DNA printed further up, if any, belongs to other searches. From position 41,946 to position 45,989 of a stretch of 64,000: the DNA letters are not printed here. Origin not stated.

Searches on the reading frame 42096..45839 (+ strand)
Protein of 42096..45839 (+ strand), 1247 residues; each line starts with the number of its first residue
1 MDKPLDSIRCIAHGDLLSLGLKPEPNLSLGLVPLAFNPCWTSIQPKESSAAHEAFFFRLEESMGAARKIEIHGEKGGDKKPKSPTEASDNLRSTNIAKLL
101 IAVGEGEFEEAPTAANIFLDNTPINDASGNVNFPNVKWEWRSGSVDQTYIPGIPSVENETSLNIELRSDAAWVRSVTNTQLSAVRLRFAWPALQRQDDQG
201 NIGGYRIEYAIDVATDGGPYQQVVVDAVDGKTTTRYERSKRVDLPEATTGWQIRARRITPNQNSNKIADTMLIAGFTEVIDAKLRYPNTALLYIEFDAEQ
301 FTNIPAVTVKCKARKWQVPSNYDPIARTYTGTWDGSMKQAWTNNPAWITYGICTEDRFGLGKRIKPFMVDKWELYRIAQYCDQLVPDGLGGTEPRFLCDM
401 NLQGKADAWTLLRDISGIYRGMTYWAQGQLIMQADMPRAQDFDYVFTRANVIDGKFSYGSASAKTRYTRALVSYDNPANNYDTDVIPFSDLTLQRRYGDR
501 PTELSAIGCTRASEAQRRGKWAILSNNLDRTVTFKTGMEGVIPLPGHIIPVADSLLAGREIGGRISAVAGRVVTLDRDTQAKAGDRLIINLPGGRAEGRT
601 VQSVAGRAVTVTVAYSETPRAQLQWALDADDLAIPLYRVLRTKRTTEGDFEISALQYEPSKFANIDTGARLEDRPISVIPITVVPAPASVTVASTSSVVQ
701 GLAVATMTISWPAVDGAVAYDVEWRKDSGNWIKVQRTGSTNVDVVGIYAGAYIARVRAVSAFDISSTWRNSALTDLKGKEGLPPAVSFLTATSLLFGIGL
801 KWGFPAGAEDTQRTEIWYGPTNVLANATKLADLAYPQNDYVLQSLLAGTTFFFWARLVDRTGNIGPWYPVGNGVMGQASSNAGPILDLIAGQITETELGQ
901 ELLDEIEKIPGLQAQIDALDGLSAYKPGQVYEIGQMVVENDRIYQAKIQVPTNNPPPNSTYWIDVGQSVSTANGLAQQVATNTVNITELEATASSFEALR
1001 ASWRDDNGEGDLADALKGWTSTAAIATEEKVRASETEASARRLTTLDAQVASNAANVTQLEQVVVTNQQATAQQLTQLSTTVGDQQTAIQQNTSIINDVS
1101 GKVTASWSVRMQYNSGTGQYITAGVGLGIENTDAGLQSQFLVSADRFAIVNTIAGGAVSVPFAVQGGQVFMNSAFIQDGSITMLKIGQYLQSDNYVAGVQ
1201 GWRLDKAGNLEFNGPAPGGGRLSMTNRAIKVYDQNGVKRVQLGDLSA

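Call 43: search_protein_families(library=phrogs, proteins=[window:42096-45839:+], max_evalue=0.00001)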
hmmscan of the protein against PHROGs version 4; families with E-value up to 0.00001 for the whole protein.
window:42096-45839:+ (1247 aa): 19 families
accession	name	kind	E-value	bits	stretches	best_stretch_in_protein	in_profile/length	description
phrog_2589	-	tail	0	1423.3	2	69-914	4-844/3686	tail protein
phrog_31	-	tail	0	1362.5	1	62-1246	250-1303/1565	central tail fiber J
phrog_1727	-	tail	2e-202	675.9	1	70-770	2-704/1174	tail protein and host specificity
phrog_2148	-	tail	6.3e-190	634.6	1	326-1202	2-716/901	tail fiber protein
phrog_7997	-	tail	1.5e-111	374.8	1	368-879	1-523/589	tail protein and host specificity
phrog_496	-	tail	2.8e-71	242.2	2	1024-1247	368-624/769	tail fiber protein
phrog_10652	-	unknown function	6.6e-69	233.5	1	318-621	1-296/328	-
phrog_10903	-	unknown function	6e-49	168.2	3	418-1006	17-623/954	-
phrog_14774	-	unknown function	3.4e-42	145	1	198-396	9-206/212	-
phrog_5269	-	unknown function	4.4e-39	135.7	1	1066-1213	202-354/564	-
phrog_12398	-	unknown function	3.4e-36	125.9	1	624-845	10-216/218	-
phrog_15723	-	unknown function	2.5e-30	106.8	1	351-540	4-196/223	-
phrog_30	-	tail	6.9e-22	79.5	1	78-358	5-287/544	minor tail protein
phrog_4346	-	unknown function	1.5e-19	71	1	75-242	2-169/600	-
phrog_5616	-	tail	1.3e-17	64.4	2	333-541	231-446/873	tail fiber protein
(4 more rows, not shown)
